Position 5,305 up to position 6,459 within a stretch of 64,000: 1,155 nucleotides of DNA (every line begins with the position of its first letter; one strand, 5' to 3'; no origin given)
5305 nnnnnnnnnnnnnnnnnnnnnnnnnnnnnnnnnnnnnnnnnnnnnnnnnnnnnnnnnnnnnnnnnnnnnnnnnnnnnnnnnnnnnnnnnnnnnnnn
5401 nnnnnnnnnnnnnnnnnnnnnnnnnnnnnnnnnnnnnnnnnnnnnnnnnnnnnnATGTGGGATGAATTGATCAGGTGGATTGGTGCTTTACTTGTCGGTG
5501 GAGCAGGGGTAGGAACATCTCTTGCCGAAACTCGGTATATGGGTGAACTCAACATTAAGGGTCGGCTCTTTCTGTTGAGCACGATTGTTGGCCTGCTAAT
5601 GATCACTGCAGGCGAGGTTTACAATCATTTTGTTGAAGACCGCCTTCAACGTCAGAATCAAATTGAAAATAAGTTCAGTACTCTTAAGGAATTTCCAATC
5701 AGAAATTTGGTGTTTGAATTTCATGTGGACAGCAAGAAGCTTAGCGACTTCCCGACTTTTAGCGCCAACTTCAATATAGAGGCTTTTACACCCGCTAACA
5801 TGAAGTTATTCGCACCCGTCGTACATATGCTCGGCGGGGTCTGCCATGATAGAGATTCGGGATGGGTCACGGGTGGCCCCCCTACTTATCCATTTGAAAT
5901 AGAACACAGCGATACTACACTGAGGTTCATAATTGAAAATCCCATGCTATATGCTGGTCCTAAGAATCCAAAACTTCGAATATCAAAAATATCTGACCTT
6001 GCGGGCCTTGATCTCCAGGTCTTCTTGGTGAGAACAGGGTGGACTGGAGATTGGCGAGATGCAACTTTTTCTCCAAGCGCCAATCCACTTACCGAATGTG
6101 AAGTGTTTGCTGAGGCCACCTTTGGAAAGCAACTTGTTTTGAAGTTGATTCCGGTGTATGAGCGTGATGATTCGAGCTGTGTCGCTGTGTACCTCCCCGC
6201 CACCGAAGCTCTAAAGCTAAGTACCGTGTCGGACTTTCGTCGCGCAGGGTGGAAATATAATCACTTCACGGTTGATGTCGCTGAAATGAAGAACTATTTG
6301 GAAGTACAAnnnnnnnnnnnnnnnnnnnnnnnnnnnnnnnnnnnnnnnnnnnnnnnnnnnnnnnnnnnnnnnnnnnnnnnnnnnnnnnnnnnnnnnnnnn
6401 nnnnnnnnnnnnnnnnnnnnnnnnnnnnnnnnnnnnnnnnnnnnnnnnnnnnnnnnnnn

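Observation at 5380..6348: AT-rich, oppositely oriented membrane-protein gene at the prophage end (moron; candidate superinfection-exclusion or abortive-infection factor)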

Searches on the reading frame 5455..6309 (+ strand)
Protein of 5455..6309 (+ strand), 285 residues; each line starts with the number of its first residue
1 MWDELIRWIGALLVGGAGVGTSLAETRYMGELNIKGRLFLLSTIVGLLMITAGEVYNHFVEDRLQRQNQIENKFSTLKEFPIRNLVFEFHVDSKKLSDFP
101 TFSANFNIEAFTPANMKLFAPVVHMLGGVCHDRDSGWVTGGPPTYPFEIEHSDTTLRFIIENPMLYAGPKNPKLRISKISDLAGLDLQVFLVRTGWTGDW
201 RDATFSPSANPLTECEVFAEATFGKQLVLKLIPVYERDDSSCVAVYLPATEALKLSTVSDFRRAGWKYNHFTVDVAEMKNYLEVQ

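Call 7: search_protein_families(library=pfam, proteins=[window:5455-6309:+], max_evalue=0.1)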
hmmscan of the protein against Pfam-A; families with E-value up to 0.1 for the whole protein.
window:5455-6309:+ (285 aa): 1 family
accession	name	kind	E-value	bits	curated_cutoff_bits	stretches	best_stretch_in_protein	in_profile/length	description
PF03239.20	FTR1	-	0.08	12.7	25.3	0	13-57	160-204/284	Iron permease FTR1 family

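Call 8: search_protein_families(library=phrogs, proteins=[window:5455-6309:+], max_evalue=0.1)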
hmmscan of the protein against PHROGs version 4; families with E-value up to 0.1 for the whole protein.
window:5455-6309:+ (285 aa): 0 families

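Call 9: search_protein_families(library=padloc, proteins=[window:5455-6309:+], max_evalue=1)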
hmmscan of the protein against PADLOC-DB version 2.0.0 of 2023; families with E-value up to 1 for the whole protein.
window:5455-6309:+ (285 aa): 0 families

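Call 10: find_homologous_proteins(query=window:5455-6309:+, max_evalue=0.01)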
Query window:5455-6309:+ (285 aa): 1 proteins with E <= 0.01 among 1398 candidates.
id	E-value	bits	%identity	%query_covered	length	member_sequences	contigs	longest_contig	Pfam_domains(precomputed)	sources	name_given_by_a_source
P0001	4.3e-192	654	100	100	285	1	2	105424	-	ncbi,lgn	-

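Call 12: find_encoding_contigs(protein=P0001, flank=10000)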
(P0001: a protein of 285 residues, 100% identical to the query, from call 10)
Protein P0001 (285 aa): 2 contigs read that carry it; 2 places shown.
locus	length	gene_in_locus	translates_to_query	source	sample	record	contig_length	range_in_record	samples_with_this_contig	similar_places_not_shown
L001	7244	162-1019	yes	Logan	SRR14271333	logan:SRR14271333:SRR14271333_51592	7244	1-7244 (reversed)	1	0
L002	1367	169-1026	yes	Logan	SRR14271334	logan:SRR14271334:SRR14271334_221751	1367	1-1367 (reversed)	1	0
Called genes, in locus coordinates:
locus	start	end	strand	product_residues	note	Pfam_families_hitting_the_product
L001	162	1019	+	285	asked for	-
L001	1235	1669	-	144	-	-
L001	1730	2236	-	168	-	-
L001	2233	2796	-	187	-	PF05838:Glyco_hydro_108, PF09374:PG_binding_3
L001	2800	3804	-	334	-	-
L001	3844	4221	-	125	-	-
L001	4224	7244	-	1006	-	?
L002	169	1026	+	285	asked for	-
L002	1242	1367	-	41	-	?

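Call 20: predict_structure(protein=window:5455-6309:+)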
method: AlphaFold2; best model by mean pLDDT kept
length: 285 residues; sequences in the alignment: 1
mean_pLDDT: 40.1   pTM: 0.25
mean pLDDT of the five models: 40.1, 38.6, 38.0, 37.9, 36.9
residues with pLDDT >= 90: 0; 70-90: 35; 50-70: 30; < 50: 220
segments of 3 or more residues with pLDDT < 50: 69-285
pLDDT, mean of each block of 10 residues (from residue 1): 68 67 54 67 76 73 56 35 30 31 33 36 30 30 32 32 28 29 28 28 27 33 34 36 37 39 37 27 23
secondary structure, 60 per line:
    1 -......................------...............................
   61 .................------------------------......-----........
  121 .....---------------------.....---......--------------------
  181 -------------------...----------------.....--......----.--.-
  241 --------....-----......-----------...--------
elements in order: H2-23 H30-77 E102-107 H113-125 E147-151 E155-160 E219-223 E226-231 H249-252 H258-263

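Call 21: search_protein_representatives(protein=window:5455-6309:+)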
Query: 285 residues. Proteins with E-value up to 0.001 (for the whole library): 5; up to 1e-10: 2; up to 1e-30: 1. The best 5 are listed.
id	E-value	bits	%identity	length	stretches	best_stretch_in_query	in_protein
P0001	1.4e-192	654.4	100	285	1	1-285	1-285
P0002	9.0e-27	110.2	28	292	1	6-282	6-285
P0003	1.7e-08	50.3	24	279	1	8-226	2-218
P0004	2.0e-05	40.2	27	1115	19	27-67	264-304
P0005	3.4e-04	36.2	24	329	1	42-283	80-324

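Call 24: find_homologous_proteins(query=A1, max_evalue=0.01)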
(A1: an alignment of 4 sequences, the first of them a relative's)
Query A1 (4 sequences) (285 aa, profile of the alignment): 2 proteins with E <= 0.01 among 7748 candidates.
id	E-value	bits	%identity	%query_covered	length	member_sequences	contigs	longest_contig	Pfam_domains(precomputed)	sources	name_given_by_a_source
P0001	1.0e-123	430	100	100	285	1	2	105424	-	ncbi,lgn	-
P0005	1.6e-122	426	22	84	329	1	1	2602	-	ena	-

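Call 25: find_encoding_contigs(protein=P0005, flank=10000)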
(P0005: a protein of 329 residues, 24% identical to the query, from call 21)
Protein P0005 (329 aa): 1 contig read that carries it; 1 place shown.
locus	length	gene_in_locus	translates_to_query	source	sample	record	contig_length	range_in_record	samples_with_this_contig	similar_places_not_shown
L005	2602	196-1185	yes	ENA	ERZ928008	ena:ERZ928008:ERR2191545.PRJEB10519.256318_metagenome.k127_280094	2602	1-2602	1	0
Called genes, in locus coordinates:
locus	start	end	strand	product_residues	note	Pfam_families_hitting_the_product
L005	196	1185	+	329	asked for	-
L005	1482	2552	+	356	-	PF05488:PAAR_motif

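Call 26: find_encoding_contigs(protein=P0002, flank=10000)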
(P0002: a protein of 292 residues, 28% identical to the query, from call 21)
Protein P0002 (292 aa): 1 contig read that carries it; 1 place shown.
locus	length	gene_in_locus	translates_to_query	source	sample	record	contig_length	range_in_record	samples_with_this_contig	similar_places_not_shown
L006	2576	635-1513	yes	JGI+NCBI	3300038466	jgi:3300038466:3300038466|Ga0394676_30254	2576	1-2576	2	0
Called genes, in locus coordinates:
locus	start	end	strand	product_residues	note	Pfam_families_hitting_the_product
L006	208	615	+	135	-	-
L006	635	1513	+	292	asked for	-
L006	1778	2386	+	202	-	PF00081:Sod_Fe_N, PF02777:Sod_Fe_C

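Call 27: find_encoding_contigs(protein=P0003, flank=10000)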
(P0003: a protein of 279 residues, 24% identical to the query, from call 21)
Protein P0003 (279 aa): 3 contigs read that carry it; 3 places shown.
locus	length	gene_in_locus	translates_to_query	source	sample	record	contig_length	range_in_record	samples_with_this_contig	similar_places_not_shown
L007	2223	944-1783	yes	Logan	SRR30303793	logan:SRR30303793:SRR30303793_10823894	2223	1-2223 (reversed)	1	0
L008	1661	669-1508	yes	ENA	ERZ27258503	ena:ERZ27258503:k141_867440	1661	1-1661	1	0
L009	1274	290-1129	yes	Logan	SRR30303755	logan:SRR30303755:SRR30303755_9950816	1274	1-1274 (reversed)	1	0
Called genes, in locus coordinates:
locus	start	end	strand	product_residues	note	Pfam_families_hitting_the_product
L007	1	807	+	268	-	?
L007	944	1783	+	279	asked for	-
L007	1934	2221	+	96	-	?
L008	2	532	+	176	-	?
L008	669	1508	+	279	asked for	-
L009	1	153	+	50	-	?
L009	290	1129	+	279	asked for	-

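Call 29: search_protein_families(library=pfam, proteins=[L006:208-612:+, L007:1-807:+, L007:1934-2221:+, L005:1482-2549:+, L008:2-532:+, P0002, P0003, P0005], max_evalue=0.1)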
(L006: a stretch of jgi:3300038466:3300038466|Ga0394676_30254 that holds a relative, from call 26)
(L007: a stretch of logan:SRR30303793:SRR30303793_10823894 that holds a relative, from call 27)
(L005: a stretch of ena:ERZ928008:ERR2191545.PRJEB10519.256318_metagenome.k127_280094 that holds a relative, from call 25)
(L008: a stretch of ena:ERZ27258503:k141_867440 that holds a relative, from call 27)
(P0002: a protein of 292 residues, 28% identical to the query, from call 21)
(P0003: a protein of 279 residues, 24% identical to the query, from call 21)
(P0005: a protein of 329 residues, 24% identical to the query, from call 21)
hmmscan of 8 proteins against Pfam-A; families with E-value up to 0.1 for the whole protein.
L006:208-612:+ (135 aa): 0 families

L007:1-807:+ (268 aa): 2 families
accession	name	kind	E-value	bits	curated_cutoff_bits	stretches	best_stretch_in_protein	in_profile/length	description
PF13229.12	Beta_helix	-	5.2e-15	55.8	25.9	1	20-181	2-156/158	Right handed beta helix region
PF05048.19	NosD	-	1.8e-06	28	23.6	1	20-130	62-172/212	Periplasmic copper-binding protein (NosD)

L007:1934-2221:+ (96 aa): 10 families
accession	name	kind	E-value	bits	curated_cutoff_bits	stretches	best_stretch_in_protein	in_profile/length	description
PF02737.24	3HCDH_N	-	7.5e-27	94.8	22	1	5-95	1-91/180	3-hydroxyacyl-CoA dehydrogenase, NAD binding domain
PF03446.21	NAD_binding_2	-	1.9e-05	25.2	21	1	5-45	1-41/161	NAD binding domain of 6-phosphogluconate dehydrogenase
PF03807.23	F420_oxidored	-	0.003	18.5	21.6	1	5-33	1-31/94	NADP oxidoreductase coenzyme F420-dependent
PF09718.15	Tape_meas_lam_C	-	0.0056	17.2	23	1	33-63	23-53/76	Lambda phage tail tape-measure protein (Tape_meas_lam_C)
PF03435.24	Sacchrp_dh_NADP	-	0.016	15.9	25.1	1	6-72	1-67/129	Saccharopine dehydrogenase NADP binding domain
PF02826.25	2-Hacid_dh_C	-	0.018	14.8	25.1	1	4-36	37-69/178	D-isomer specific 2-hydroxyacid dehydrogenase, NAD binding domain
PF07992.20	Pyr_redox_2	-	0.019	14.8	26.1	1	4-44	143-182/291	Pyridine nucleotide-disulphide oxidoreductase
PF00070.33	Pyr_redox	-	0.033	15.1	22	1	5-42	1-37/82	Pyridine nucleotide-disulphide oxidoreductase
PF03721.20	UDPG_MGDP_dh_N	-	0.047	13.7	27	1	5-87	2-81/187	UDP-glucose/GDP-mannose dehydrogenase family, NAD binding domain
PF01266.30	DAO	-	0.048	13.6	27.9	1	6-33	2-29/353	FAD dependent oxidoreductase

L005:1482-2549:+ (356 aa): 1 family
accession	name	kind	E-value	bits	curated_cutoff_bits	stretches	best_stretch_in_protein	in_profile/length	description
PF05488.18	PAAR_motif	-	3.5e-22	78.9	27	3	9-45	1-36/70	PAAR motif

L008:2-532:+ (176 aa): 1 family
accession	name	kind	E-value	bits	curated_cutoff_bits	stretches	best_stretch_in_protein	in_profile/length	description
PF13229.12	Beta_helix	-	0.00039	20.5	25.9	1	2-89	77-156/158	Right handed beta helix region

P0002 (292 aa): 3 families
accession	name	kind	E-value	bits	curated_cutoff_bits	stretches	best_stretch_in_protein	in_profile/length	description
PF09605.15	Trep_Strep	-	0.041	14.3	28.7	1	10-69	80-140/185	Hypothetical bacterial integral membrane protein (Trep_Strep)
PF09925.14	DUF2157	-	0.042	14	32.4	1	5-55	64-114/146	Predicted membrane protein (DUF2157)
PF09335.16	VTT_dom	-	0.047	14.6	33.9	0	39-73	12-49/123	VTT domain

P0003 (279 aa): 0 families

P0005 (329 aa): 2 families
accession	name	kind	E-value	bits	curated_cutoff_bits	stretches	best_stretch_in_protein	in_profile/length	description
PF03203.19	MerC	-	0.037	15.1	27.6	1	28-89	25-83/108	MerC mercury resistance protein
PF13850.11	ERGIC_N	-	0.073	13.7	27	0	60-106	6-53/91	Endoplasmic Reticulum-Golgi Intermediate Compartment (ERGIC)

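Call 31: find_related_loci(query=A1, collection=viral_contigs, flank=10000)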
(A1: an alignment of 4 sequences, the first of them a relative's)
Query A1 (285 aa) in viral_contigs; peptide patterns used: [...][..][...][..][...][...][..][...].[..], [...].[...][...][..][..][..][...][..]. (x = any residue, [..] = any of these).
61 stretches matched a pattern, but none encodes a relative of the query by tblastn (E <= 1e-3).

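Call 34: find_related_loci(query=A2, collection=metagenome_contigs, flank=10000)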
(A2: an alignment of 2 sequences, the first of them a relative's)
Query A2 (285 aa) in metagenome_contigs; peptide patterns used: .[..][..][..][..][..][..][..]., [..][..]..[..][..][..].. (x = any residue, [..] = any of these).
224 stretches matched a pattern, but none encodes a relative of the query by tblastn (E <= 1e-3).

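Call 35: find_related_loci(query=A2, collection=genome_contigs, flank=10000)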
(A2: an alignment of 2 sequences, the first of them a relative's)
Query A2 (285 aa) in genome_contigs; peptide patterns used: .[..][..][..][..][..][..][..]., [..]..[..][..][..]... (x = any residue, [..] = any of these).
136 stretches matched a pattern; 1 encode a relative of the query (tblastn E <= 1e-3); 1 distinct loci.
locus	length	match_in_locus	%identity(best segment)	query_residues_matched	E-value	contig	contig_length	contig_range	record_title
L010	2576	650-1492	28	6-283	4e-34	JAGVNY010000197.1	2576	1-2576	MAG: Candidatus Zixiibacteriota bacterium isolate DeMMO3_21 c_000000030254, whole genome shotgun sequence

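Call 50: predict_structure(alignment_id=A1)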
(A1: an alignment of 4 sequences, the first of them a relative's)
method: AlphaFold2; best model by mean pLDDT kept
length: 285 residues; sequences in the alignment: 4
mean_pLDDT: 82.9   pTM: 0.72
mean pLDDT of the five models: 82.9, 79.1, 76.2, 75.8, 75.2
residues with pLDDT >= 90: 88; 70-90: 160; 50-70: 31; < 50: 6
segments of 3 or more residues with pLDDT < 50: 114-118
pLDDT, mean of each block of 10 residues (from residue 1): 80 85 78 86 90 86 88 93 96 89 89 52 82 81 69 92 81 87 91 69 79 95 94 74 82 78 73 89 74
secondary structure, 60 per line:
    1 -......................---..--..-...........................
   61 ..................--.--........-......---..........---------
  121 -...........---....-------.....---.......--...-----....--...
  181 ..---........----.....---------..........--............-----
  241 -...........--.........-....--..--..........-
elements in order: H2-23 H34-78 E84-91 H93-98 E102-111 E122-132 E136-139 E147-151 E155-161 E164-166 E172-175 H179-182 E186-193 H198-202 E212-221 E224-235 E242-248 H249-252 H255-263 H265-268 H275-284

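Call 58: search_dna_similar(query=window:5455-6309:+, collection=phages, mode=protein, max_evalue=1)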
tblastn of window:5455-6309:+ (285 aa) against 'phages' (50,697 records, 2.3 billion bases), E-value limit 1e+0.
No match.

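Call 59: search_dna_similar(query=window:5455-6309:+, collection=plasmids, mode=protein, max_evalue=1)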
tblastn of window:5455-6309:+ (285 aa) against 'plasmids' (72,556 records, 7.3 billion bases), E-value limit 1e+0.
No match.

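Call 61: search_solved_structures(query=A1, max_evalue=10)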
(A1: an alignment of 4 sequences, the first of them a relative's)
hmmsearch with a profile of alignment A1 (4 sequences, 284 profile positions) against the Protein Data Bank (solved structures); distinct sequences matched with E-value up to 10: 2.
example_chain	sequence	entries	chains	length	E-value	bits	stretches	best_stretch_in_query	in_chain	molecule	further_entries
3odh_A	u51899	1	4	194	0.26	13.6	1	28-89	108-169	OkrAI endonuclease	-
2as0_A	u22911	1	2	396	0.4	13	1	218-275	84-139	hypothetical protein PH1915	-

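Call 62: search_protein_families(library=ncbifam, proteins=[P0001, P0002, P0003, P0005], max_evalue=1)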
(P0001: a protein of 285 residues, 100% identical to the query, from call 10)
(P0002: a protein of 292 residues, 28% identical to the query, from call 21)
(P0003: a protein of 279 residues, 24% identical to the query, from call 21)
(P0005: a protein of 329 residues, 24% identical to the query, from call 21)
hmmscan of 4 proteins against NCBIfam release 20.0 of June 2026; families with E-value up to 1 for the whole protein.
P0001 (285 aa): 1 family
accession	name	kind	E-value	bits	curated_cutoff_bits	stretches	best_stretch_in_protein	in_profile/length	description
NF047664.1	LIMLP_16025_fam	subfamily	0.09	12.8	140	1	51-79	15-43/80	LIMLP_16025 family protein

P0002 (292 aa): 1 family
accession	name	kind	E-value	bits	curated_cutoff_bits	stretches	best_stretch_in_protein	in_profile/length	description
NF003430.0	PRK04930.1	equivalog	0.099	12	240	1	225-280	3-54/184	glutathione-regulated potassium-efflux system ancillary protein KefG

P0003 (279 aa): 1 family
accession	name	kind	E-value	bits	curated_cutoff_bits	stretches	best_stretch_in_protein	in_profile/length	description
NF047342.1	symport_RbsU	equivalog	0.17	11.3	375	1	8-63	101-153/295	ribose/proton symporter RbsU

P0005 (329 aa): 1 family
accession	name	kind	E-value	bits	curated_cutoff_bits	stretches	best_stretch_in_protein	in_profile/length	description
TIGR02141.1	modB_ABC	equivalog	0.048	13.3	182.6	1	17-57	50-92/208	molybdate ABC transporter permease subunit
